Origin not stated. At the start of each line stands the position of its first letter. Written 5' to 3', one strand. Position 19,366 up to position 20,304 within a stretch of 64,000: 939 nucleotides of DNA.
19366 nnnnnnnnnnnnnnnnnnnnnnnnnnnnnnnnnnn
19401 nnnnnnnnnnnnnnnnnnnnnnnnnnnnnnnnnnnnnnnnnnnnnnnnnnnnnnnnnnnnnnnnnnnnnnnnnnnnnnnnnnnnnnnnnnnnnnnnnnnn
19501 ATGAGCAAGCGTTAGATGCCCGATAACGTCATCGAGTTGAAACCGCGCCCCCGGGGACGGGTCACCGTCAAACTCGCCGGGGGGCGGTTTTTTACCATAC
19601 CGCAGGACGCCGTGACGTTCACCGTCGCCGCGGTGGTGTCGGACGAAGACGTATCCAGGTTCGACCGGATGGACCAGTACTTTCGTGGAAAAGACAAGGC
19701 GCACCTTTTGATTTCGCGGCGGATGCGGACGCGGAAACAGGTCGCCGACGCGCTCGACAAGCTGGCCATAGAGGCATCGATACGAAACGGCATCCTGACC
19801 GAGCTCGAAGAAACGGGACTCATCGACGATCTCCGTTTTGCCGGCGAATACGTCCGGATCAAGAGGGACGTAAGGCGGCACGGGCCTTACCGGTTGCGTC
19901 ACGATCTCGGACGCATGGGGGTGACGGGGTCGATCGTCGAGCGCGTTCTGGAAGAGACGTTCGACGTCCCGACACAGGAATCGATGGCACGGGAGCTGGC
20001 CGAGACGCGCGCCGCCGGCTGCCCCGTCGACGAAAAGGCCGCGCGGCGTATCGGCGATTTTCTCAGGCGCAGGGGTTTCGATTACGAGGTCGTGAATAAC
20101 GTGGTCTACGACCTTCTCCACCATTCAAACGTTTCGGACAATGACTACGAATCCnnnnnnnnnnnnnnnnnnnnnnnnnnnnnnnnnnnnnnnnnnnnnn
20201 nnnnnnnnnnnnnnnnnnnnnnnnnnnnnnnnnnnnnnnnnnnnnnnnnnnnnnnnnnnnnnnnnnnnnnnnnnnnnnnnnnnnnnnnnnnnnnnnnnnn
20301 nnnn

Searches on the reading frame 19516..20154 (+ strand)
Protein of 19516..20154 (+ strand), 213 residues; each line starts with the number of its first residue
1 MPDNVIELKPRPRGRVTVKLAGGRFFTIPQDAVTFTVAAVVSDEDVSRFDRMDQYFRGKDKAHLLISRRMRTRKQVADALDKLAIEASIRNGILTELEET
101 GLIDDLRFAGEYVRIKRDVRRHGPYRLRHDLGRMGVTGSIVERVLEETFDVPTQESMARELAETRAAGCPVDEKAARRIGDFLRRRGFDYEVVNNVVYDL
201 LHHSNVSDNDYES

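Call 55: search_protein_families(library=pfam, proteins=[window:19516-20154:+], max_evalue=0.00001)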
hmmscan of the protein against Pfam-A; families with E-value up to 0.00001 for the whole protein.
window:19516-20154:+ (213 aa): 3 families
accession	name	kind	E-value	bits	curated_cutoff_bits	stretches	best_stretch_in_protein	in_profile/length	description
PF02631.22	RecX_HTH2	-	2.6e-09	37.6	26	1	104-145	1-42/42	RecX, second three-helix domain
PF21982.2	RecX_HTH1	-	1.7e-08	34.8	26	0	60-89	3-32/40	RecX, first three-helix domain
PF21981.2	RecX_HTH3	-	2.3e-06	28.1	26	1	156-197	5-48/48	RecX, third three-helix domain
